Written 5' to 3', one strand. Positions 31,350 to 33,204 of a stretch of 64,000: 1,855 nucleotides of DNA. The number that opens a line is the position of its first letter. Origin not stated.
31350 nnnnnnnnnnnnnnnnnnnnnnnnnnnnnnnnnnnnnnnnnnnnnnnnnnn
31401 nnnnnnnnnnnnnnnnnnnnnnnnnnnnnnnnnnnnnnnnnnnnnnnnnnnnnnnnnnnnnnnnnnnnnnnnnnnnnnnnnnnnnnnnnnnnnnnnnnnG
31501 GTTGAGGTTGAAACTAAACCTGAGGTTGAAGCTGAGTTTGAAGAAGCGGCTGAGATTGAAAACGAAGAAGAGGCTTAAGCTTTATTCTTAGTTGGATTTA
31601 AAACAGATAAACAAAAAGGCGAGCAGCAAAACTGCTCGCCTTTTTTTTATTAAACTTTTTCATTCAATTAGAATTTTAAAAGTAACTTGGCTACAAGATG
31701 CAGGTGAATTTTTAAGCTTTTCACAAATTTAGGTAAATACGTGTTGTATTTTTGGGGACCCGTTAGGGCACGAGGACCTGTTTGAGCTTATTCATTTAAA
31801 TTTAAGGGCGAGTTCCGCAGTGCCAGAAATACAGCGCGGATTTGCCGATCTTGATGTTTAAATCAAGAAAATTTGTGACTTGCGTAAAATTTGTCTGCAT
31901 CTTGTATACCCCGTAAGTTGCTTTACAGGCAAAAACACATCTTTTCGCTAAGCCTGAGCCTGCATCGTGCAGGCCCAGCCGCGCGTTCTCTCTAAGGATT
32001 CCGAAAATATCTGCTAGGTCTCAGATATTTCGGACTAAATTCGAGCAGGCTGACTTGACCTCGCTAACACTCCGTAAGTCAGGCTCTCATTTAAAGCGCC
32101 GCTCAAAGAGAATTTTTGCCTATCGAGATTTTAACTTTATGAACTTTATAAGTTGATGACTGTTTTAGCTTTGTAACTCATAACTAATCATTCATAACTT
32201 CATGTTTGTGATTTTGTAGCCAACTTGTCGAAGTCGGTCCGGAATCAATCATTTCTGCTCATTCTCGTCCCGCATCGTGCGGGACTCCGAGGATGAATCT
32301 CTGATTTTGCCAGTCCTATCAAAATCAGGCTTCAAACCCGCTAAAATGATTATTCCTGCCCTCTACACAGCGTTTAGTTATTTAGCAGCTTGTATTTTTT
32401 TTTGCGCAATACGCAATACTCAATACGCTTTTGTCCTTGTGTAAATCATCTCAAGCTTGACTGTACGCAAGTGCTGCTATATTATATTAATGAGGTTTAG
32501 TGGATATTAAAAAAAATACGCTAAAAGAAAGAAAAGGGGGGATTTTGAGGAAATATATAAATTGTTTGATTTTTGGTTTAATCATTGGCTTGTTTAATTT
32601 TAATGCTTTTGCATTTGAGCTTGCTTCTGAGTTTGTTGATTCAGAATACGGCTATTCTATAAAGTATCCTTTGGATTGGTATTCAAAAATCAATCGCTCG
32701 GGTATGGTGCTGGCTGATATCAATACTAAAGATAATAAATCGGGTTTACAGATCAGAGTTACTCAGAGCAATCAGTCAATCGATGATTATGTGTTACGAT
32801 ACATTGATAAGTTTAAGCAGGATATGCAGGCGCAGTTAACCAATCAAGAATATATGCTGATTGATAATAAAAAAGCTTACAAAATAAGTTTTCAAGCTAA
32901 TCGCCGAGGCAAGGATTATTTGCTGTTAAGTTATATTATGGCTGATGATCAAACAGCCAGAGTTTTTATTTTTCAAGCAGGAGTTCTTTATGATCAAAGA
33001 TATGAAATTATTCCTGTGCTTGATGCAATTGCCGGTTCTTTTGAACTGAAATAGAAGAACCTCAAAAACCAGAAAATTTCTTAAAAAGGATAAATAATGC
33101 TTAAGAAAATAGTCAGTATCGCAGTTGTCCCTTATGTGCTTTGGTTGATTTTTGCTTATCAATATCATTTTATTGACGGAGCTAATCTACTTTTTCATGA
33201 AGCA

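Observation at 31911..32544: ~630-nt ORF-free, GC-elevated spacer rich in hairpins downstream of element A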

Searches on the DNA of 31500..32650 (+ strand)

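Call 4: search_rna_families(source=window, start=31500, end=32650, threshold=evalue, max_evalue=10, show_alignments=4)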
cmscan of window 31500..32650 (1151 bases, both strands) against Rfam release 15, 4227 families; matches with E-value up to 10: 45.
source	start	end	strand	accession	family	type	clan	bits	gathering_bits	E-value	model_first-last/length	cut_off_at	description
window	31561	31651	+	RF04312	trpB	Cis-reg;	-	35.1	59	0.0073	1-107/107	no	trpB ncRNA motif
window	31554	31648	+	RF00506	Thr_leader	Cis-reg; leader;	-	30.9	55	0.0015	1-118/118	no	Threonine operon leader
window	31613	31734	-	RF02376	antisense_SR1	Gene; sRNA;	-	27.4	45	0.0048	1-210/210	no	SR1 sRNA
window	31604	31688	-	RF01774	rpsL_ricks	Cis-reg; leader;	-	26.9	60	1.4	1-131/131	no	Rickettsia rpsL leader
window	31559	31653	+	RF00558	L20_leader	Cis-reg; leader;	-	24.6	58.7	0.029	1-127/127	no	Ribosomal protein L20 leader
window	31576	31646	+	RF02057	STnc40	Gene; sRNA;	-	23.8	45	0.18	1-70/70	no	Salmonella enterica sRNA STnc40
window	31556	31652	+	RF02029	sraA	Gene; sRNA;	-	23.7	56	0.54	1-95/95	no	sraA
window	31568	31654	+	RF01774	rpsL_ricks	Cis-reg; leader;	-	23.4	60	5.8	1-131/131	no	Rickettsia rpsL leader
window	31573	31648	+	RF02432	SpF25_sRNA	Gene; sRNA;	-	23.2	48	0.42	1-102/102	no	Streptococcus sRNA SpF25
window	31609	31721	-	RF00378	Qrr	Gene; sRNA;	-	23.1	50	0.14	1-108/108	no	Qrr RNA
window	31612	31709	-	RF02434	SpF39_sRNA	Gene; sRNA;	-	22.9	60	3.9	1-109/109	no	Streptococcus sRNA SpF39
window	31575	31651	+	RF02538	TarB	Gene; sRNA;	-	22.5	80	0.14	1-79/79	no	Vibrio ToxT activated RNA TarB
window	31606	31696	-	RF02029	sraA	Gene; sRNA;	-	22.4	56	1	1-95/95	no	sraA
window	31607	31681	-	RF04312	trpB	Cis-reg;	-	21.7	59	2.9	1-107/107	no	trpB ncRNA motif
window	31602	31785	+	RF01808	MicX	Gene; sRNA;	-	21.4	75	0.035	1-194/194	no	MicX Vibrio cholerae sRNA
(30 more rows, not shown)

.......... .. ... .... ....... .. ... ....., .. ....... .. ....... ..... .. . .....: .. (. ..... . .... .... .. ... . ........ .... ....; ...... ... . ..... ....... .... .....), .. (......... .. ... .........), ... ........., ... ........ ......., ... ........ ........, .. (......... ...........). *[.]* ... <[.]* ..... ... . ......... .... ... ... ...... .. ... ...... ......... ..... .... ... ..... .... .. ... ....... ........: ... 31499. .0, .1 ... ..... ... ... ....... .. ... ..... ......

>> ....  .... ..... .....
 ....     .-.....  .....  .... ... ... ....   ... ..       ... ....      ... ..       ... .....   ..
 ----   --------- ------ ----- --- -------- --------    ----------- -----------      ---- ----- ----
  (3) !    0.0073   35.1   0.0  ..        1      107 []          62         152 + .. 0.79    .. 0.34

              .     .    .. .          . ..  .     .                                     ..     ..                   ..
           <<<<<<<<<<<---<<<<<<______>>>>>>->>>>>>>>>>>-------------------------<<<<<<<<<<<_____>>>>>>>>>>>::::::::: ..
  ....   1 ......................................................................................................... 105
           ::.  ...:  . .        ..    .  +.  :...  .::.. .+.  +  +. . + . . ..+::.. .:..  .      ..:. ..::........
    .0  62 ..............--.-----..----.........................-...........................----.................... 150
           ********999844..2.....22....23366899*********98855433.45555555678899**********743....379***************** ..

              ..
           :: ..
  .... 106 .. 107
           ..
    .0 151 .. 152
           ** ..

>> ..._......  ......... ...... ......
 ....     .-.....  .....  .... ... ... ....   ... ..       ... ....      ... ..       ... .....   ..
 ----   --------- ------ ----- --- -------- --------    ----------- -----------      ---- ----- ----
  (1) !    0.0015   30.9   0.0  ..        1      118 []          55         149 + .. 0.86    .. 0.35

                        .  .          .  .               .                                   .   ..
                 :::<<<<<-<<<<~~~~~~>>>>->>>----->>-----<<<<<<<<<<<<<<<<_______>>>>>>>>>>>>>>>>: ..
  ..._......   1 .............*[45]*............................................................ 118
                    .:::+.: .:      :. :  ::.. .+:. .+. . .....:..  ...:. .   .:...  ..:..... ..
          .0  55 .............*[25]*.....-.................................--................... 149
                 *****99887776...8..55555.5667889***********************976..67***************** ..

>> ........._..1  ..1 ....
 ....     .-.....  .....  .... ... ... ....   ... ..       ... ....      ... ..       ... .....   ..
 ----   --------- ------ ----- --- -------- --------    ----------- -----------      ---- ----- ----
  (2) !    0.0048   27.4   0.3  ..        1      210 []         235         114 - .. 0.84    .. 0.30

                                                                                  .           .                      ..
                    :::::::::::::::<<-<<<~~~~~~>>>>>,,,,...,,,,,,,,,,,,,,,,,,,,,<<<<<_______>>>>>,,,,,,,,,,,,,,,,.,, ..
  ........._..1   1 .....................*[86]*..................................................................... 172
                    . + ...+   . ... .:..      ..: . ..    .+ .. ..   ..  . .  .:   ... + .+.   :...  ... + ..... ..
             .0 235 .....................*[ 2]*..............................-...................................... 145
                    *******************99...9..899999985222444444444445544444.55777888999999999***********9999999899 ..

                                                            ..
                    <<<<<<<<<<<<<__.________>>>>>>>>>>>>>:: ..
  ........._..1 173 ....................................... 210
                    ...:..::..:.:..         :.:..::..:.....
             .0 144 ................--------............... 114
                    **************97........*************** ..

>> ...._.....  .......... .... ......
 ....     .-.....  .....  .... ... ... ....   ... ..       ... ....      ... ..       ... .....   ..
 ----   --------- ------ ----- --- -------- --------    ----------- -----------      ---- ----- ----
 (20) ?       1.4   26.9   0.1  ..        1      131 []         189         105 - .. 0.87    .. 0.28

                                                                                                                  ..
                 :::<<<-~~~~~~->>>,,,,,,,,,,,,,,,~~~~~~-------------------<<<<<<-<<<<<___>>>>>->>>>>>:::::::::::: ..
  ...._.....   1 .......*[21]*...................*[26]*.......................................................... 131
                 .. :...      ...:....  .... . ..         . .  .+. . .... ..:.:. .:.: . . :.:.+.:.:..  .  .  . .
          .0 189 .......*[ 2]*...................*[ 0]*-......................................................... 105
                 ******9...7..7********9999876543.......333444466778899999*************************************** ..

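Call 79: search_dna_similar(query=window:31680-32400:+, collection=phages, mode=distant, max_rows=5)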
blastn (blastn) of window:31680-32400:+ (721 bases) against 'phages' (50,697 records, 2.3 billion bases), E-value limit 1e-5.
No match.

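Call 80: search_dna_similar(query=window:31680-32400:+, collection=plasmids, mode=distant, max_rows=5)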
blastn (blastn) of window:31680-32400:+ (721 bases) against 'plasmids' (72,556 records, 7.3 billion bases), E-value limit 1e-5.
No match.

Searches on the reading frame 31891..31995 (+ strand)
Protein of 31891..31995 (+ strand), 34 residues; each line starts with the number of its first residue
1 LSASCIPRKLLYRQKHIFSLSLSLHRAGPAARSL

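Call 54: search_protein_families(library=pfam, proteins=[window:31891-31995:+], max_evalue=1)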
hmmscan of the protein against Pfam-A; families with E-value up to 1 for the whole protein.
window:31891-31995:+ (34 aa): 0 families

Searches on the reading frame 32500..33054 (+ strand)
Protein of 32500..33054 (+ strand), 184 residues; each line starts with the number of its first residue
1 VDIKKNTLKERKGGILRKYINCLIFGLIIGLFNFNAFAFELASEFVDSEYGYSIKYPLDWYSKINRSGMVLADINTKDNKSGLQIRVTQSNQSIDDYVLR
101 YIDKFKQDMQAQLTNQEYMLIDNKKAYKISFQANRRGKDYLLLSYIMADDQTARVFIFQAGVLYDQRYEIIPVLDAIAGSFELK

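Call 54: search_protein_families(library=pfam, proteins=[window:32500-33054:+], max_evalue=1)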
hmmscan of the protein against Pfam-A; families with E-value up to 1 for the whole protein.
window:32500-33054:+ (184 aa): 3 families
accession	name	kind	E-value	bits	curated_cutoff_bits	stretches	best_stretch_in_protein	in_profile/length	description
PF01789.22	PsbP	-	2.9e-06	27.9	23.5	1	43-182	4-154/155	PsbP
PF18933.6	PsbP_2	-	0.00012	22.5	27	1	42-129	44-126/184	PsbP-like protein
PF24835.1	DUF7717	-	0.098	13.3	27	1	88-136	12-63/117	Family of unknown function (DUF7717)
